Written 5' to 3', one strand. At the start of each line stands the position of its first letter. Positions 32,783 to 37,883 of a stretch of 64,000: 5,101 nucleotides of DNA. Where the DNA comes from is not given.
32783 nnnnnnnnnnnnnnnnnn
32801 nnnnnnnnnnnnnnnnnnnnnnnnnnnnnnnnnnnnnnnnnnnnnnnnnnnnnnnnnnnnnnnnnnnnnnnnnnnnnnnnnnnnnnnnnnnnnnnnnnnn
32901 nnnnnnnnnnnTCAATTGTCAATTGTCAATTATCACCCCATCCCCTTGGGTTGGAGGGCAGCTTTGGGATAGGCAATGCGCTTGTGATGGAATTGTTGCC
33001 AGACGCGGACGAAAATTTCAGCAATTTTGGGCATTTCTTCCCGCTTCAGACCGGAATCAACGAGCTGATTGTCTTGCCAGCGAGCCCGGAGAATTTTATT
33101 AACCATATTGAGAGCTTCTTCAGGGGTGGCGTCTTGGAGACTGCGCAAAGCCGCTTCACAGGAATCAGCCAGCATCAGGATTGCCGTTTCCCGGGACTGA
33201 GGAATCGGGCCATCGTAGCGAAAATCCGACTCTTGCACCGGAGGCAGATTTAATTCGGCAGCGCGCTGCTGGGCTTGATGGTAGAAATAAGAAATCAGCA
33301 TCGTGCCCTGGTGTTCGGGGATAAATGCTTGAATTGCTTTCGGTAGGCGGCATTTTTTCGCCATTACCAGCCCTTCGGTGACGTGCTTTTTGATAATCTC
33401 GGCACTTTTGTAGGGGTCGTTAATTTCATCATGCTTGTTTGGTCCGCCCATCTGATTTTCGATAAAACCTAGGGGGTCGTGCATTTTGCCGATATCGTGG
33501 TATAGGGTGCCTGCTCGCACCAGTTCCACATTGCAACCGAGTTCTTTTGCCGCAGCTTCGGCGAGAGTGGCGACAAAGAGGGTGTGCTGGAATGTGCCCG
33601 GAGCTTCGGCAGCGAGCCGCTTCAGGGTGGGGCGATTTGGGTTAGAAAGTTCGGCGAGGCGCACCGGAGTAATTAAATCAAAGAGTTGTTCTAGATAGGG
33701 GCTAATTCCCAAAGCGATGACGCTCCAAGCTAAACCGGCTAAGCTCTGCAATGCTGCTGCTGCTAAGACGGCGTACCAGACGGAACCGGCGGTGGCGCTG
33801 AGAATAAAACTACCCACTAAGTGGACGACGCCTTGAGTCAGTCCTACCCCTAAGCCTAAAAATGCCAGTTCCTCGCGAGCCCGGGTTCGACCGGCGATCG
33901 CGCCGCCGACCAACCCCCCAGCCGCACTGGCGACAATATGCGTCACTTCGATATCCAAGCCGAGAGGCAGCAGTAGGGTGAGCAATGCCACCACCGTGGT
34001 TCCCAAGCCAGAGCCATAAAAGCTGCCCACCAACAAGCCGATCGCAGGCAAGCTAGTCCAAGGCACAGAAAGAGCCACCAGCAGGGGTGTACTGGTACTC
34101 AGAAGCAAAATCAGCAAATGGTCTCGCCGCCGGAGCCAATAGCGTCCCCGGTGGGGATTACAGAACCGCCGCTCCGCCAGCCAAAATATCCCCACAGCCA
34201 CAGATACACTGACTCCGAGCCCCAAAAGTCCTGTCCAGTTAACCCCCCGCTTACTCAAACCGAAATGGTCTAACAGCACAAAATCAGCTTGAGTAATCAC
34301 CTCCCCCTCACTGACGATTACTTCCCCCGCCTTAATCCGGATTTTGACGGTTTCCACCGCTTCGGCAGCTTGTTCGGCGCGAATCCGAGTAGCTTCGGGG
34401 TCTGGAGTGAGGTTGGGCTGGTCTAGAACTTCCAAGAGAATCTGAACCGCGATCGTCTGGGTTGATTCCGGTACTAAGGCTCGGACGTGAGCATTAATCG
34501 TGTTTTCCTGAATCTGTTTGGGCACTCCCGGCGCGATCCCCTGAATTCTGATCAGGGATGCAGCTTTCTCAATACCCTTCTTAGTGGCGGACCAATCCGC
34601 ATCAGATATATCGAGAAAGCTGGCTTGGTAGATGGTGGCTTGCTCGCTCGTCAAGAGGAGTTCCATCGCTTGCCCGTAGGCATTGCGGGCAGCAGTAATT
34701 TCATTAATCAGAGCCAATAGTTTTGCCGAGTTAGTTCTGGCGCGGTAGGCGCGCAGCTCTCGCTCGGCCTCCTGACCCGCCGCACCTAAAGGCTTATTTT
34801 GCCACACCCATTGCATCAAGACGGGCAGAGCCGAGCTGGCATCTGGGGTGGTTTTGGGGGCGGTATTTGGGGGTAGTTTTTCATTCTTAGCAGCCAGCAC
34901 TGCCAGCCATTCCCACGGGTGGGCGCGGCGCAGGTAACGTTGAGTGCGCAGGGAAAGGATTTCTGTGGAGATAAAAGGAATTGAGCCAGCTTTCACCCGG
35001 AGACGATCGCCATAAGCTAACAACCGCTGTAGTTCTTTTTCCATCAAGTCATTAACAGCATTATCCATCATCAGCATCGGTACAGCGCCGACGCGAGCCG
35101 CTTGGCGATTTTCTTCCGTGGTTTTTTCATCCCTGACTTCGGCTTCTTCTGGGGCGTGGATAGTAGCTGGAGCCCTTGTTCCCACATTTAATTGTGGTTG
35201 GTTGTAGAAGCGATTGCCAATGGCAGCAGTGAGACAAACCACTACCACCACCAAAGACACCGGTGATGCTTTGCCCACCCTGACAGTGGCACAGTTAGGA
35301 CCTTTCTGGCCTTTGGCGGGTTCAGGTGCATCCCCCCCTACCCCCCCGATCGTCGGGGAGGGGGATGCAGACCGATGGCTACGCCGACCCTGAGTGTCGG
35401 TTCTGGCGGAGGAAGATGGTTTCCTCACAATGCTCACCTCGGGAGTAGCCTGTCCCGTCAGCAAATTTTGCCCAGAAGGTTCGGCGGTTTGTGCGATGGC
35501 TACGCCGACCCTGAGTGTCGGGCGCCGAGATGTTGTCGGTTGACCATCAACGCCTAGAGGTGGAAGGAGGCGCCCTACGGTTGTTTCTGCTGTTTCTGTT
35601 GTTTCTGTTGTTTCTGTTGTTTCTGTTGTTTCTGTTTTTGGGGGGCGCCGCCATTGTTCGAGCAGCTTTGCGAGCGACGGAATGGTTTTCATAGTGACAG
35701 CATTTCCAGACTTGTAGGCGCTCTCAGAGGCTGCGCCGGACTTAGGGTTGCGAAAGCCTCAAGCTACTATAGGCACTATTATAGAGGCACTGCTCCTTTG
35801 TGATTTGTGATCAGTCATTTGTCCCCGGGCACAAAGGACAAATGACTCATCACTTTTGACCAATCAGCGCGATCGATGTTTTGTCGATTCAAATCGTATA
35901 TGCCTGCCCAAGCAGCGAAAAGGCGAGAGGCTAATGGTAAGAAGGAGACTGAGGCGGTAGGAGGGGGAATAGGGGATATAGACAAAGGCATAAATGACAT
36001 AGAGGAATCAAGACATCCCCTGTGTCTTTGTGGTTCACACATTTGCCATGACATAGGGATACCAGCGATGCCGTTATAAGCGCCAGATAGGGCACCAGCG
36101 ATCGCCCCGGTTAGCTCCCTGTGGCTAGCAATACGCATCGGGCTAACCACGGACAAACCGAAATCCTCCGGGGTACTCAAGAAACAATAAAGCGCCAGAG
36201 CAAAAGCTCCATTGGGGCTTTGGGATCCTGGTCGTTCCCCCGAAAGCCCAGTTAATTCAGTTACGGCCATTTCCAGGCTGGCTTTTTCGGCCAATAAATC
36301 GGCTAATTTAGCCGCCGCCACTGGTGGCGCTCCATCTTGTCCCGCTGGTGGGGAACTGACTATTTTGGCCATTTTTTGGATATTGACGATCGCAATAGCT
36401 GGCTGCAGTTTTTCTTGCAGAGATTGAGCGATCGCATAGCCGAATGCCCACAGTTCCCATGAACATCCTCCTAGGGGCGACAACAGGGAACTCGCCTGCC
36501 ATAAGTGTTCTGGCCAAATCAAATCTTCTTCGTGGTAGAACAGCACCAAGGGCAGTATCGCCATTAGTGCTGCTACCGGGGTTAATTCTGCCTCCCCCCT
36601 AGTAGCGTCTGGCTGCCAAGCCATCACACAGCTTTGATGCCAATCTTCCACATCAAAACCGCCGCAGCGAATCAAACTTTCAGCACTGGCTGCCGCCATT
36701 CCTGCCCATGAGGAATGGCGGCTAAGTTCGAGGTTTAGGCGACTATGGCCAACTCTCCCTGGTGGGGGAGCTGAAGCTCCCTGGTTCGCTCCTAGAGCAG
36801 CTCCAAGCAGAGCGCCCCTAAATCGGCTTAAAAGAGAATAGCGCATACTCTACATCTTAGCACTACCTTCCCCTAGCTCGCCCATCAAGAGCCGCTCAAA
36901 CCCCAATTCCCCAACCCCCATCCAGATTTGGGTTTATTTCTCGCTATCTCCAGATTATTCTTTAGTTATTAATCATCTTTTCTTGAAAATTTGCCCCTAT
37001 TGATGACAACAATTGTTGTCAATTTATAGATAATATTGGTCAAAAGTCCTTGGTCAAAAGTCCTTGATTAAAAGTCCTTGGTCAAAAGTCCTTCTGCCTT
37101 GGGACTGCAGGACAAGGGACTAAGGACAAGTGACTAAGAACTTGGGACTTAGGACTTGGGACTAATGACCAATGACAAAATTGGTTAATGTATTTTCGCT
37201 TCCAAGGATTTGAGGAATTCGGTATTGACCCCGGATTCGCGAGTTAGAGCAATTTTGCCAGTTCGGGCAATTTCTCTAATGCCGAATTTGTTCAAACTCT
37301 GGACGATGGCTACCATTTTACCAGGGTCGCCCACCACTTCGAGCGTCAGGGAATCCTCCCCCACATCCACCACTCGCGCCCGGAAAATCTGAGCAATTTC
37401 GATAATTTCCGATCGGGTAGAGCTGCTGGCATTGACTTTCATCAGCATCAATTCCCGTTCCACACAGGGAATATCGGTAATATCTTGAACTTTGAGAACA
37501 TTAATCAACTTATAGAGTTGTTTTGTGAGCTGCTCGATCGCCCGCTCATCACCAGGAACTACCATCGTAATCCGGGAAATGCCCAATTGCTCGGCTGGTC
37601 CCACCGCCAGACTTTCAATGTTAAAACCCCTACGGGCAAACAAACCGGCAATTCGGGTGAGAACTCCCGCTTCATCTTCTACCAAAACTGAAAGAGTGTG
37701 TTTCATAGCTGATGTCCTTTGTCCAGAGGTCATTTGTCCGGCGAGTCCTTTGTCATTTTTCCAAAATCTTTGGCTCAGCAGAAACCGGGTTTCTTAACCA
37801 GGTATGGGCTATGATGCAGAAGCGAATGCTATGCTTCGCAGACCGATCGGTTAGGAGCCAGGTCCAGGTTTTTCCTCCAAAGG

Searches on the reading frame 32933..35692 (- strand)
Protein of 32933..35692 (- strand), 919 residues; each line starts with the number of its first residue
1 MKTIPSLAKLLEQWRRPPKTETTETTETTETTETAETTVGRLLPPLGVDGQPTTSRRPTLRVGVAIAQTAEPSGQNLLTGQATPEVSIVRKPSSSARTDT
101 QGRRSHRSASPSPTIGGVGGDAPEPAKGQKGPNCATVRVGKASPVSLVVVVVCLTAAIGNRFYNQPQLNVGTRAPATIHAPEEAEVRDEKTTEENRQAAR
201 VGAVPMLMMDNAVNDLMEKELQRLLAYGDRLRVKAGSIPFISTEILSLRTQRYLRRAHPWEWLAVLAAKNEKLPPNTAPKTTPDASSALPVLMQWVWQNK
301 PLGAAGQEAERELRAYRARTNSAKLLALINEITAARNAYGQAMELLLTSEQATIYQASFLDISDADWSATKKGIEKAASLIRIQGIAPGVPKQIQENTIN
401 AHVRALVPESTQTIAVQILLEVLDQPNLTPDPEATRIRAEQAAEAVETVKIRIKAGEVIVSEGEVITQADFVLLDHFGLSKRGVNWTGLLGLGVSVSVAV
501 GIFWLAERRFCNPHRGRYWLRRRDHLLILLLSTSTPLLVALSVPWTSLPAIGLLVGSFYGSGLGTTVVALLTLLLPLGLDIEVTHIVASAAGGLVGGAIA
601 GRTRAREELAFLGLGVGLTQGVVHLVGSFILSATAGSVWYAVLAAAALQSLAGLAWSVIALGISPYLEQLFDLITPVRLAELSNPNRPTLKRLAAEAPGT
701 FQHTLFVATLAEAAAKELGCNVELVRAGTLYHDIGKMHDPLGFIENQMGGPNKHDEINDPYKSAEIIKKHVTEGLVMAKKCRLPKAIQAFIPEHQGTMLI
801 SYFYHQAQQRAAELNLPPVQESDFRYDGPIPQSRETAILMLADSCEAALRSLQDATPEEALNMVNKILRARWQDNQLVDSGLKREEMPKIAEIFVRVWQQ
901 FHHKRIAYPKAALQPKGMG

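Call 60: search_protein_families(library=pfam, proteins=[window:32933-35692:-], max_evalue=0.000001)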
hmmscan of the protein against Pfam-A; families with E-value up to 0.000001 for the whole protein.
window:32933-35692:- (919 aa): 3 families
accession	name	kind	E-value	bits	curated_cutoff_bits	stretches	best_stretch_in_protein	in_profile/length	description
PF07697.16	7TMR-HDED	-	2.4e-46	159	27.6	1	169-481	1-224/224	7TM-HD extracellular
PF07698.17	7TM-7TMR_HD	-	3.9e-25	89.3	29.4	1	486-675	1-190/190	7TM receptor with intracellular HD hydrolase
PF01966.28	HD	-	1.6e-15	57.9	22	1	700-847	1-115/116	HD domain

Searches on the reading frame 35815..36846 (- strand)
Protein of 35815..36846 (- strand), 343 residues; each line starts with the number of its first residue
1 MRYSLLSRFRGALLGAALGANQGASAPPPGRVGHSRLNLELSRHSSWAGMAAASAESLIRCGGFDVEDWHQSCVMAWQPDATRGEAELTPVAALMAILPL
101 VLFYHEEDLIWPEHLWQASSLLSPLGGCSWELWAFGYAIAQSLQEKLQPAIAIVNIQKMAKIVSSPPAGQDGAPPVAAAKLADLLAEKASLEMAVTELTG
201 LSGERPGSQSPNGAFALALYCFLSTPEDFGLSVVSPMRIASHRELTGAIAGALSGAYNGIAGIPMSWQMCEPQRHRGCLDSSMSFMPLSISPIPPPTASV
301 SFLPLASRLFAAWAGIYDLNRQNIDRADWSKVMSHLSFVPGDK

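Call 60: search_protein_families(library=pfam, proteins=[window:35815-36846:-], max_evalue=0.000001)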
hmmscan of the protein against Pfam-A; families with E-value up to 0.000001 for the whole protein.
window:35815-36846:- (343 aa): 1 family
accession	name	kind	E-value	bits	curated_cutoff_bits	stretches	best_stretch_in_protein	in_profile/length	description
PF03747.19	ADP_ribosyl_GH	-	6.4e-12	46.2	26.2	1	91-264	123-285/287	ADP-ribosylglycohydrolase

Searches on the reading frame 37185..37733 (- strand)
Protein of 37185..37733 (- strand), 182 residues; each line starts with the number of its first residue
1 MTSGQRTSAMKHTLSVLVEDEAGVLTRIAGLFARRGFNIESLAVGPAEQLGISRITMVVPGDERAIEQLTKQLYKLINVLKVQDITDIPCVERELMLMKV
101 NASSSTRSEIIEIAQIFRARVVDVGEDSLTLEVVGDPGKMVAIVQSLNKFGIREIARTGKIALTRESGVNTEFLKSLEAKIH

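Call 61: search_protein_families(library=pfam, proteins=[window:37185-37733:-], max_evalue=0.000001)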
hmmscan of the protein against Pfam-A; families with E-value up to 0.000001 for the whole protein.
window:37185-37733:- (182 aa): 4 families
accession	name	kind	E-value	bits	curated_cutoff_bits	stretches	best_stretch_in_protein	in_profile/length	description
PF10369.15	ALS_ss_C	-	5e-30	103.8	23.2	1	93-166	1-74/74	Small subunit of acetolactate synthase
PF22629.2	ACT_AHAS_ss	-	1.4e-26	92.9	27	1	14-81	1-67/67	AHAS small subunit-like ACT domain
PF13710.12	ACT_5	-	8.5e-18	64.4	27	1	21-82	2-62/62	ACT domain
PF01842.31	ACT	-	3.7e-14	52.6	27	1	12-77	1-65/66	ACT domain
